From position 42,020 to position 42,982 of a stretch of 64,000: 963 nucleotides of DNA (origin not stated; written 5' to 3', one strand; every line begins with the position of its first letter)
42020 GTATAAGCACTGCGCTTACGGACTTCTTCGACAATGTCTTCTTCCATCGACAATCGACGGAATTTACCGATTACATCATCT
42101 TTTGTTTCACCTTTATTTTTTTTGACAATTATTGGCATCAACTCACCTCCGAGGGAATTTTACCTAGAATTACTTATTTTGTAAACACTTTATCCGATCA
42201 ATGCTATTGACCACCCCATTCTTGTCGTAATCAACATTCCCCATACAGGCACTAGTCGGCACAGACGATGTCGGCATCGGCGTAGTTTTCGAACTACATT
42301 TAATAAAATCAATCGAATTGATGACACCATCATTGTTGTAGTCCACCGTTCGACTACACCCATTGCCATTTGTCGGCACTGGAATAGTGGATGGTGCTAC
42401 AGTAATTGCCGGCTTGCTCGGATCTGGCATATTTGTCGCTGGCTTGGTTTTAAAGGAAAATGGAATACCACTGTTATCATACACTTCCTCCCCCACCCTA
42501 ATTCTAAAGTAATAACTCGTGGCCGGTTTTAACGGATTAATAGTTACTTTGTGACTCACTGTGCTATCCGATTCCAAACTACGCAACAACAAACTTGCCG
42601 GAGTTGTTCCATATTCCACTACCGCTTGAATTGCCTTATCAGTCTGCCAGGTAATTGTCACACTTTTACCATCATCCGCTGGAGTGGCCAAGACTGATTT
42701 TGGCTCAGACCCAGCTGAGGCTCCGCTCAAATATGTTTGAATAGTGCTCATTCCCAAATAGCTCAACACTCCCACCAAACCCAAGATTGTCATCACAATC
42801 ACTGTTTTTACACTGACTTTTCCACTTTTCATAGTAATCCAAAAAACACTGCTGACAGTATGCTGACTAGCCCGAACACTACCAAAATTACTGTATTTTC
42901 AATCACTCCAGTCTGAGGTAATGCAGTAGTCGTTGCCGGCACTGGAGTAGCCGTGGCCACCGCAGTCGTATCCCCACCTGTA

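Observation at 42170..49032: Cellulosome-like cohesin/dockerin surface gene cluster with LPXTG anchor, Cys-rich modules and an adjacent glycoside hydrolase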

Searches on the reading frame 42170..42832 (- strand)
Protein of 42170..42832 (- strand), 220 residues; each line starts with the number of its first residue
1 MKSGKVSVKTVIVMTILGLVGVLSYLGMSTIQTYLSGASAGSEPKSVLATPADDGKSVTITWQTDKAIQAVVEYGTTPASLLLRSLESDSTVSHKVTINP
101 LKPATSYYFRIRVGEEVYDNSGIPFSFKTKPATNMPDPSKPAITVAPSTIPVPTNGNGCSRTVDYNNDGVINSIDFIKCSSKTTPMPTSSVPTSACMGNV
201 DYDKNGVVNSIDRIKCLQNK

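Call 3: search_protein_families(library=pfam, proteins=[window:42170-42832:-], max_evalue=1)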
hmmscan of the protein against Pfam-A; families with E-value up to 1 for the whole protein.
window:42170-42832:- (220 aa): 9 families
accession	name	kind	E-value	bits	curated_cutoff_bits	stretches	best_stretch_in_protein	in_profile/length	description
PF16656.11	Pur_ac_phosph_N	-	5.7e-11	43.3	30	1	44-129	1-93/93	Purple acid Phosphatase, N-terminal domain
PF00404.24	Dockerin_1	-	4e-05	24.1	22.9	1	164-213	3-49/57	Dockerin type I domain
PF16655.11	PhoD_N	-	0.00095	20.1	30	1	54-116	26-81/90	PhoD-like phosphatase, N-terminal domain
PF00041.27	fn3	-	0.0012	19.5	25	1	43-113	2-68/84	Fibronectin type III domain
PF25814.1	fn3_SORL1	-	0.0053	17.2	27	1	52-113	12-71/90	SORL1-like, fn3 domain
PF00036.39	EF-hand_1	-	0.04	13.9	25.4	0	162-179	8-25/29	EF hand domain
PF10342.15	Kre9_KNH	-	0.11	13.7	24.6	1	52-111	8-61/94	Kre9/KNH-like N-terminal Ig-like domain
PF25788.1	Ig_Rha78A_N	-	0.14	12.9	27.4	1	85-116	55-86/105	Rha78A-like, N-terminal immunoglobulin domain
PF13202.12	EF-hand_5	-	0.15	12.1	25.9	0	162-178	7-23/25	EF hand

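Call 4: search_protein_families(library=ncbifam, proteins=[window:42170-42832:-], max_evalue=1)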
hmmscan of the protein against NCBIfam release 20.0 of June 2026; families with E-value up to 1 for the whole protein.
window:42170-42832:- (220 aa): 1 family
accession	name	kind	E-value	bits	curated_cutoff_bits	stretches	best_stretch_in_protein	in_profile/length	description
NF058638.1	AlkPhosPhoDBac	equivalog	0.086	11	1000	1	56-118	91-148/574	alkaline phosphatase PhoD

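Call 55: search_protein_families(library=pfam, alignment_id=A4, max_evalue=0.01)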
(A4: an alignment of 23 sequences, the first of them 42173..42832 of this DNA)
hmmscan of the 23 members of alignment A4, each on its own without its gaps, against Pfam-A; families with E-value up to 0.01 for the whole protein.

A. member 1, window:42173-42832:- (220 aa): 5 families
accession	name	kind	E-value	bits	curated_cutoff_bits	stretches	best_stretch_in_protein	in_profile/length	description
PF16656.11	Pur_ac_phosph_N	-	5.7e-11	43.3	30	1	44-129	1-93/93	Purple acid Phosphatase, N-terminal domain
PF00404.24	Dockerin_1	-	4e-05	24.1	22.9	1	164-213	3-49/57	Dockerin type I domain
PF16655.11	PhoD_N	-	0.00095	20.1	30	1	54-116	26-81/90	PhoD-like phosphatase, N-terminal domain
PF00041.27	fn3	-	0.0012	19.5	25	1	43-113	2-68/84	Fibronectin type III domain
PF25814.1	fn3_SORL1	-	0.0053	17.2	27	1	52-113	12-71/90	SORL1-like, fn3 domain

B. families by the number of members that match (of 23 scanned): 10 families
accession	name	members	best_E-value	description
PF16656.11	Pur_ac_phosph_N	23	8.4e-12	Purple acid Phosphatase, N-terminal domain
PF00404.24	Dockerin_1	20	5.5e-08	Dockerin type I domain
PF00041.27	fn3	10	0.00014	Fibronectin type III domain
PF00036.39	EF-hand_1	4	6.7e-05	EF hand domain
PF13405.12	EF-hand_6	4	0.00042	EF-hand domain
PF16655.11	PhoD_N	3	0.00095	PhoD-like phosphatase, N-terminal domain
PF13202.12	EF-hand_5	1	4.2e-05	EF hand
PF18705.7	DUF5643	1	0.00027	Family of unknown function (DUF5643)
PF13499.12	EF-hand_7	1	0.0024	EF-hand domain pair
PF25814.1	fn3_SORL1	1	0.0053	SORL1-like, fn3 domain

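Call 66: find_homologous_proteins(query=window:42173-42832:-, max_evalue=0.001)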
Query window:42173-42832:- (220 aa): 303 proteins with E <= 0.001 among 646 candidates; the best 120 are listed.
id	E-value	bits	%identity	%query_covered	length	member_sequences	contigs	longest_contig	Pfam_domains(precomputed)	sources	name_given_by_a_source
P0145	2.9e-138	476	100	100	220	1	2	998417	PF16656.12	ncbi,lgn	ncbi:MAG: fibronectin type III domain-containing protein [Microgenomates group bacterium]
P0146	4.4e-91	322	68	100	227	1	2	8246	PF16656.12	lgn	-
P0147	1.1e-89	318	66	100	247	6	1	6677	PF16656.12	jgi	jgi:hypothetical protein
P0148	3.0e-89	316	68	100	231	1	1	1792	PF16656.12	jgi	jgi:hypothetical protein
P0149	3.0e-89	316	65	100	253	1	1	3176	PF16656.12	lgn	-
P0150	5.7e-89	315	67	100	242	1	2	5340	PF16656.12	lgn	-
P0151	7.0e-89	315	69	100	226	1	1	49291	PF16656.12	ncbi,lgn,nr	ncbi:fibronectin type III domain-containing protein [Candidatus Shapirobacteria bacterium]|nr:fibron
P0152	2.1e-88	313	68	100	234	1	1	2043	PF16656.12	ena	-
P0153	5.3e-86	306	64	100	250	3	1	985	PF16656.12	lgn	-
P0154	1.3e-84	301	64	100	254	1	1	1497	PF16656.12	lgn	-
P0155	7.4e-84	299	64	100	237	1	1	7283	PF16656.12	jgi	jgi:hypothetical protein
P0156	3.2e-83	297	63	100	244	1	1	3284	PF16656.12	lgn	-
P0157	2.0e-82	294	63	100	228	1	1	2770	PF16656.12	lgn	-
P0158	1.0e-79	285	61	100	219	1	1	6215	PF16656.12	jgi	-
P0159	7.2e-79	282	60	100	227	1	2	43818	PF16656.12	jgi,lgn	-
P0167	3.9e-74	267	60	99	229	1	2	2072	PF00404.25,PF16656.12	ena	-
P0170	1.4e-73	265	57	99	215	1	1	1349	PF00404.25,PF16656.12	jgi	-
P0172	3.4e-73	264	57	99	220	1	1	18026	PF00404.25,PF16656.12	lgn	-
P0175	9.1e-73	262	58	99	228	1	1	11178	PF00404.25,PF16656.12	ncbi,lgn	-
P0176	1.0e-72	262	56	100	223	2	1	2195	PF00404.25,PF16656.12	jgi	-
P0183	8.3e-72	259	55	99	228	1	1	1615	PF00404.25,PF16656.12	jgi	jgi:hypothetical protein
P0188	2.7e-71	258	56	99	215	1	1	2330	PF00404.25,PF16656.12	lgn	-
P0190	5.4e-71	257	55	99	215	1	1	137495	PF00404.25,PF16656.12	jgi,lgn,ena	-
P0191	6.4e-71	256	55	99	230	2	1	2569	PF00404.25,PF16656.12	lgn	-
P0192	6.9e-71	256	55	100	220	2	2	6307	PF00404.25,PF16656.12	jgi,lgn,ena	-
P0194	1.3e-70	255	55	100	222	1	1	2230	PF00404.25,PF16656.12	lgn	-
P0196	3.2e-70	254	57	99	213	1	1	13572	PF00404.25,PF16656.12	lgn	-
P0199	5.3e-70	253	55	100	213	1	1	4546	PF00404.25,PF16656.12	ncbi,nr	ncbi:MAG: fibronectin type III domain-containing protein [Candidatus Shapirobacteria bacterium]|nr:f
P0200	6.7e-70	253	57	86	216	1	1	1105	PF00404.25,PF16656.12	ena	-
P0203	1.7e-69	252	57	88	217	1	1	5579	PF00404.25,PF16656.12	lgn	-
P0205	7.0e-69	250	56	100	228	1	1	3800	PF00404.25,PF16656.12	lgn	-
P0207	1.5e-68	249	55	100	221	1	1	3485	PF00404.25,PF16656.12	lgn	-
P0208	2.7e-68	248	54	98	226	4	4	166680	PF00404.25,PF16656.12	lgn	-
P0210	4.6e-68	247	52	99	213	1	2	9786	PF00404.25,PF16656.12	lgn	-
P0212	5.4e-68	247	55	98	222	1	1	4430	PF00404.25,PF16656.12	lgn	-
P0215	1.3e-67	245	53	100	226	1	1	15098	PF00404.25,PF16656.12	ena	-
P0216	1.7e-67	245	56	98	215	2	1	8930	PF00404.25,PF16656.12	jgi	-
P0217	2.1e-67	245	53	98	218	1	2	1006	PF00404.25,PF16656.12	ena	-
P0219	2.6e-67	245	57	100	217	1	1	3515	PF00404.25,PF16656.12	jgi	jgi:hypothetical protein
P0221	3.3e-67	244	57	100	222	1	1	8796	PF00404.25,PF16656.12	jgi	-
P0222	3.3e-67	244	53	88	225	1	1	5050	PF00404.25,PF16656.12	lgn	-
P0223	3.4e-67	244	56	98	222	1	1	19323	PF00404.25,PF16656.12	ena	-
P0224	4.1e-67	244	55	100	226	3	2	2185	PF00404.25,PF16656.12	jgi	-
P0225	4.5e-67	244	55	99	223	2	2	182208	PF00404.25,PF16656.12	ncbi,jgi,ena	ncbi:MAG: fibronectin type III domain-containing protein [Candidatus Shapirobacteria bacterium]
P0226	7.2e-67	243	52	100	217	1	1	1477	PF00404.25,PF16656.12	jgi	jgi:hypothetical protein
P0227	7.4e-67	243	55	98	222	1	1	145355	PF00404.25,PF16656.12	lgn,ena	-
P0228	7.8e-67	243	53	86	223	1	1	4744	PF00404.25,PF16656.12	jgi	-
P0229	8.0e-67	243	53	98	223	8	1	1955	PF00404.25,PF16656.12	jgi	-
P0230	8.1e-67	243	56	98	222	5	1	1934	PF00404.25,PF16656.12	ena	-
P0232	1.1e-66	242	56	100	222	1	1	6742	PF00404.25,PF16656.12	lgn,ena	-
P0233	1.2e-66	242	53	97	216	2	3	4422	PF00404.25,PF16656.12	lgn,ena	-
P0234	1.2e-66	242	56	99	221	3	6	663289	PF00404.25,PF16656.12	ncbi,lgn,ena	ncbi:MAG: fibronectin type III domain-containing protein [Patescibacteria group bacterium]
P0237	1.5e-66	242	52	98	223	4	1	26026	PF00404.25,PF16656.12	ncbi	-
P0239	2.0e-66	242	55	98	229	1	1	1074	PF00404.25,PF16656.12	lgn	-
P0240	2.1e-66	242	55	87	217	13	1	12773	PF00404.25,PF16656.12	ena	-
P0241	2.8e-66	241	53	99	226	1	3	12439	PF00404.25,PF16656.12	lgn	-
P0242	2.9e-66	241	54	100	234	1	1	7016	PF00404.25,PF16656.12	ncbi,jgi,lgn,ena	ncbi:MAG: fibronectin type III domain-containing protein [Candidatus Shapirobacteria bacterium]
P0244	5.1e-66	240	57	100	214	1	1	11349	PF00404.25,PF16656.12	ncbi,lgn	-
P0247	5.4e-66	240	54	99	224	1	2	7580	PF00404.25,PF16656.12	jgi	jgi:hypothetical protein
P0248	6.5e-66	240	54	99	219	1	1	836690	PF00404.25,PF16656.12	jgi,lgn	jgi:hypothetical protein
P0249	6.5e-66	240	52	100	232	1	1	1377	PF00404.25,PF16656.12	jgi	jgi:hypothetical protein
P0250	6.6e-66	240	57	98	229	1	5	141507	PF00404.25,PF16656.12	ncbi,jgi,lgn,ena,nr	ncbi:MAG TPA: fibronectin type III domain-containing protein [Candidatus Woesebacteria bacterium]|nr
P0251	6.8e-66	240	54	98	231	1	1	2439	PF00404.25,PF16656.12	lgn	-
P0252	8.7e-66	240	54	98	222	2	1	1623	PF00404.25,PF16656.12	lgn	-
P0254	1.0e-65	239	56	98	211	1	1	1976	PF00404.25,PF16656.12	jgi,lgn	-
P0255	1.5e-65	239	55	87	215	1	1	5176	PF00404.25,PF16656.12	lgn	-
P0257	3.8e-65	237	52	100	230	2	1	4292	PF00404.25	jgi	-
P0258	5.2e-65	237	56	87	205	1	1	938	PF00404.25,PF16656.12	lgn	-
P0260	5.8e-65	237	53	100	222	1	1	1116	PF00404.25,PF16656.12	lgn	-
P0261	6.4e-65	237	54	98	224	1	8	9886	PF00404.25,PF16656.12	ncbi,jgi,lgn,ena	jgi:hypothetical protein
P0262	7.0e-65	237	52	100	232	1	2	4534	PF00404.25,PF25814.2,PF16656.12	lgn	-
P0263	8.2e-65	236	54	100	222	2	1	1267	PF00404.25,PF16656.12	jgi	-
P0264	9.2e-65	236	53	87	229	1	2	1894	PF00404.25,PF16656.12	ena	-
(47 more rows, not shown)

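Call 75: predict_structure(alignment_id=A9)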
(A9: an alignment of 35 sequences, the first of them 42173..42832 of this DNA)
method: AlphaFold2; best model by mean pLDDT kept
length: 220 residues; sequences in the alignment: 35
mean_pLDDT: 80.4   pTM: 0.47
mean pLDDT of the five models: 80.4, 80.1, 79.7, 79.6, 78.9
residues with pLDDT >= 90: 89; 70-90: 81; 50-70: 22; < 50: 28
segments of 3 or more residues with pLDDT < 50: 140-156, 184-193
pLDDT, mean of each block of 10 residues (from residue 1): 74 96 88 68 92 95 94 92 90 95 95 88 91 65 43 51 83 81 49 67 88 83
secondary structure, 60 per line:
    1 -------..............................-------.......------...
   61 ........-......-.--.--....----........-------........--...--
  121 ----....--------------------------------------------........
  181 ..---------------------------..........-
elements in order: H8-37 E45-51 E58-68 E70-75 E83-86 E91-98 E106-113 E116-118 E125-128 H173-182 H210-219

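Call 77: fold_search(model_id=the predicted structure, library=pdb)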
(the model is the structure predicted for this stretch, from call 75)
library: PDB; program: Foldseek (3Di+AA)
matches with E <= 10: 1743; with E <= 0.001: 92
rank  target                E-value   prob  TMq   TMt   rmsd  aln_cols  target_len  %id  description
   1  6giz_A                3.5e-05  1.00  0.35  0.16   6.1       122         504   19  PURPLE ACID PHYTASE FROM WHEAT ISOFORM B2 - SUBSTRATE COMPLEX (released 2019-11-27)
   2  6gj2_A                4.2e-05  1.00  0.35  0.16   6.1       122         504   19  PURPLE ACID PHYTASE FROM WHEAT ISOFORM B2 - COMPLEX WITH INOSITOL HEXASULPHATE (released 2019-11-27)
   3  6gj9_A                4.2e-05  1.00  0.34  0.15   6.2       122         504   19  PURPLE ACID PHYTASE FROM WHEAT ISOFORM B2 - REGENERATION COMPLEX (released 2019-11-27)
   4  6gja_A                4.7e-05  1.00  0.35  0.16   6.1       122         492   19  PURPLE ACID PHYTASE FROM WHEAT ISOFORM B2 - H229A MUTANT (released 2019-11-27)
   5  6git_A                5.0e-05  1.00  0.35  0.15   6.1       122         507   19  PURPLE ACID PHYTASE FROM WHEAT ISOFORM B2 - PRODUCT COMPLEX (released 2019-11-27)
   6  1x5k_MODEL_1_A        1.4e-04  1.00  0.34  0.58   2.8       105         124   19  The solution structure of the sixth fibronectin type III domain of human Neogenin (released 2005-11-15)
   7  1x5f_MODEL_1_A        1.4e-04  1.00  0.32  0.55   3.4       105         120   23  The solution structure of the first fibronectin type III domain of human Neogenin (released 2005-11-15)
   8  6x38                  1.4e-04  1.00  0.31  0.65   3.4        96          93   17  Crystal structure of the FN5 domain of Drosophila Lar (released 2021-05-26)
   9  6pol_E                1.4e-04  1.00  0.28  0.54   4.7       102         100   24  Crystal structure of the human NELL1 EGF1-3-Robo3 FN1 complex (released 2020-05-06)
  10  4bqb_D                1.6e-04  1.00  0.34  0.37   2.5       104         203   18  Crystal structure of the FN5 and FN6 domains of NEO1, form 2 (released 2013-06-12)
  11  4jeg_B                1.6e-04  1.00  0.30  0.63   3.7        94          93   22  Crystal Structure of Monobody CS1/SHP2 C-SH2 Domain Complex (released 2013-08-28)
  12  2e3v_B                1.6e-04  1.00  0.29  0.58   4.0       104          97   22  Crystal structure of the first fibronectin type III domain of neural cell adhesion molecule splicing isoform from huma (released 2007-06-05)
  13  6gvk_A                1.8e-04  1.00  0.31  0.34   3.4        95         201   12  Second pair of Fibronectin type III domains of integrin beta4 (T1663R mutant) bound to the bullous pemphigoid antigen  (released 2019-03-20)
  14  8v2c_B                1.8e-04  1.00  0.29  0.32   6.8       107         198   20  Cryo-EM structure of mouse type II OSM receptor complex: model for assembly core region (released 2024-11-20)
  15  9l14_B                1.8e-04  1.00  0.29  0.64   4.7        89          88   18  Crystal structure of the monobody CL-1 in complex with the Escherichia coli adenylate kinase (released 2025-06-04)
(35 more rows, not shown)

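Call 99: search_solved_structures(query=A9, max_evalue=1)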
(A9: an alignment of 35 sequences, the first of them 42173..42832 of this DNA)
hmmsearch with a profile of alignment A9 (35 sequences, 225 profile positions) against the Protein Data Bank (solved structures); distinct sequences matched with E-value up to 1: 24.
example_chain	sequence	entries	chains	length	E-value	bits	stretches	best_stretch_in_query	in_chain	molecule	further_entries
6bt9_A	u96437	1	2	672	0.0085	18.8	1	45-138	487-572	Chitinase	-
4fl4_A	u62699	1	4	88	0.011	18.5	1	158-217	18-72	Glycoside hydrolase family 9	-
1ohz_B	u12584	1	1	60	0.018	17.7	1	164-218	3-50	ENDO-1,4-BETA-XYLANASE Y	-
2y3n_B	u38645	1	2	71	0.071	15.8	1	163-218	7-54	CELLULOSOMAL FAMILY-48 PROCESSIVE GLYCOSIDE HYDROLASE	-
2ccl_B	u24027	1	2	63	0.091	15.4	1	164-218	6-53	ENDO-1,4-BETA-XYLANASE Y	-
6kg9_A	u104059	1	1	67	0.28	13.8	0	156-185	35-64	And cellulose-binding endoglucanase family 9 CelL ortholog dockerin domain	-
3ox5_A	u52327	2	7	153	0.29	13.8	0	160-207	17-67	Calcium-binding protein 1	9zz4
5j7k_A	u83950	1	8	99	0.3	13.7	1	92-117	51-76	FN3con-a-lys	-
1x5l_A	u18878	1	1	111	0.3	13.7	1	36-112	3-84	Ephrin type-A receptor 8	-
2lan_A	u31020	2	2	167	0.37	13.4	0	159-207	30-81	Calcium-binding protein 1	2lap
1bj8_A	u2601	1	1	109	0.44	13.2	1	72-114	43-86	GP130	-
3ox6_A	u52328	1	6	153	0.48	13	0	160-207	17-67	Calcium-binding protein 1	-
9r2b_B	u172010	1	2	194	0.5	13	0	66-105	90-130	de novo-designed alpha-helical barrel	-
9hmf_O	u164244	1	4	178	0.54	12.9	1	10-49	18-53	Flagellar protein FliL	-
6jw5_A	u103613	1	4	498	0.66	12.6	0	21-57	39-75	TAL effector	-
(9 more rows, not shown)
